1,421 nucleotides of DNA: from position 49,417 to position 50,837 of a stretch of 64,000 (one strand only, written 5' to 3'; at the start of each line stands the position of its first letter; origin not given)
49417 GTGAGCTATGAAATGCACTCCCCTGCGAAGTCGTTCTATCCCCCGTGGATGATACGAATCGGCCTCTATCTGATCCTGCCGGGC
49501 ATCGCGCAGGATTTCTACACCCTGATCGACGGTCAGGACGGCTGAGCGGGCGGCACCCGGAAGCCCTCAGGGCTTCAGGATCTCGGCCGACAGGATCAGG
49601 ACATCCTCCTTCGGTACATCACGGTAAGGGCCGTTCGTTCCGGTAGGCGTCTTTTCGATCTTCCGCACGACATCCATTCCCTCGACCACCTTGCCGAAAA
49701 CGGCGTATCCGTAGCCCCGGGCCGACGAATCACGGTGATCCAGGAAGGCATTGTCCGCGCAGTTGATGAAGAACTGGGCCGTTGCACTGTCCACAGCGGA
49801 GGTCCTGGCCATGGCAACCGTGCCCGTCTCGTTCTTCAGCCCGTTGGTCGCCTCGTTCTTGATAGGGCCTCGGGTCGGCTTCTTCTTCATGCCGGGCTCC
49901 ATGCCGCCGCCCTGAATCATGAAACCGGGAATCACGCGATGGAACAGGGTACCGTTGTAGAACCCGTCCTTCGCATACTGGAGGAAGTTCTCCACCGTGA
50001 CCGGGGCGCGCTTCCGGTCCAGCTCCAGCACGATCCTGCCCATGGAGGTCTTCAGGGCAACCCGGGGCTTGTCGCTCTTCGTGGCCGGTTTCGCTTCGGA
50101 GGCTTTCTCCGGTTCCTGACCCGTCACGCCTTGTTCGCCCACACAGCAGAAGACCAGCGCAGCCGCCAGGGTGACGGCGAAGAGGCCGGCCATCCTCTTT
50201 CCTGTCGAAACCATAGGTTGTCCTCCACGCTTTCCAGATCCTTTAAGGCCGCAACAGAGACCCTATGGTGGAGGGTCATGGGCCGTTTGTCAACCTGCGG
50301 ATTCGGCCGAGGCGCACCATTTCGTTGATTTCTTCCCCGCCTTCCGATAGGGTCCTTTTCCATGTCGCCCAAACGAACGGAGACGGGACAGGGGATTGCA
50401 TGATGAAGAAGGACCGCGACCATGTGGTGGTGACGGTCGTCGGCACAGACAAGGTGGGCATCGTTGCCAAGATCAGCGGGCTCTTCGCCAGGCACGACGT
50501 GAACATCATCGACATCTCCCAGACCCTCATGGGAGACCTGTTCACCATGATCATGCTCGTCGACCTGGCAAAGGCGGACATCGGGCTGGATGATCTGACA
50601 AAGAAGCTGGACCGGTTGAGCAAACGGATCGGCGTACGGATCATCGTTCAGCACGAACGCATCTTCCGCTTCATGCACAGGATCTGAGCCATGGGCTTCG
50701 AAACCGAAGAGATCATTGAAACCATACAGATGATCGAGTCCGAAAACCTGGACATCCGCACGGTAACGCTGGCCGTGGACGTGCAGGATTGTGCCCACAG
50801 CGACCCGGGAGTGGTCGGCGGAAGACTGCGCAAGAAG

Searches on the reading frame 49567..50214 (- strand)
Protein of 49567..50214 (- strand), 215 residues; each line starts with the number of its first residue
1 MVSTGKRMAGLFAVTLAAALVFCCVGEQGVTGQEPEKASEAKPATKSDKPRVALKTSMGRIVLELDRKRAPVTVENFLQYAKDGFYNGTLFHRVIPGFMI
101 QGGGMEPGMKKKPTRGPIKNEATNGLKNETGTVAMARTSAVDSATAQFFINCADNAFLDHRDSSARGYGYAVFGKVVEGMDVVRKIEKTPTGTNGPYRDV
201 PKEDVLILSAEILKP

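Call 35: search_protein_families(library=pfam, proteins=[window:49567-50214:-], max_evalue=0.00001)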
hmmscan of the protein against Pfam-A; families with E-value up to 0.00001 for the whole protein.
window:49567-50214:- (215 aa): 1 family
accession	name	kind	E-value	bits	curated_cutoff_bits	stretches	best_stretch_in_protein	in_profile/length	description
PF00160.26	Pro_isomerase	-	1.2e-48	165.7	21.7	1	52-211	2-158/159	Cyclophilin type peptidyl-prolyl cis-trans isomerase/CLD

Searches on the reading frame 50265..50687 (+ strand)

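Call 35: search_protein_families(library=pfam, proteins=[window:50265-50687:+], max_evalue=0.00001)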
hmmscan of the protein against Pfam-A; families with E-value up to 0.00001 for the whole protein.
window:50265-50687:+ (140 aa): 2 families
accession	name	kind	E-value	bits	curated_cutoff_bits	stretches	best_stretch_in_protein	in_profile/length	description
PF13740.12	ACT_6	-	3.9e-15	56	23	1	53-126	2-73/76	ACT domain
PF01842.31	ACT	-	6.1e-10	39.1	27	1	55-118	2-64/66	ACT domain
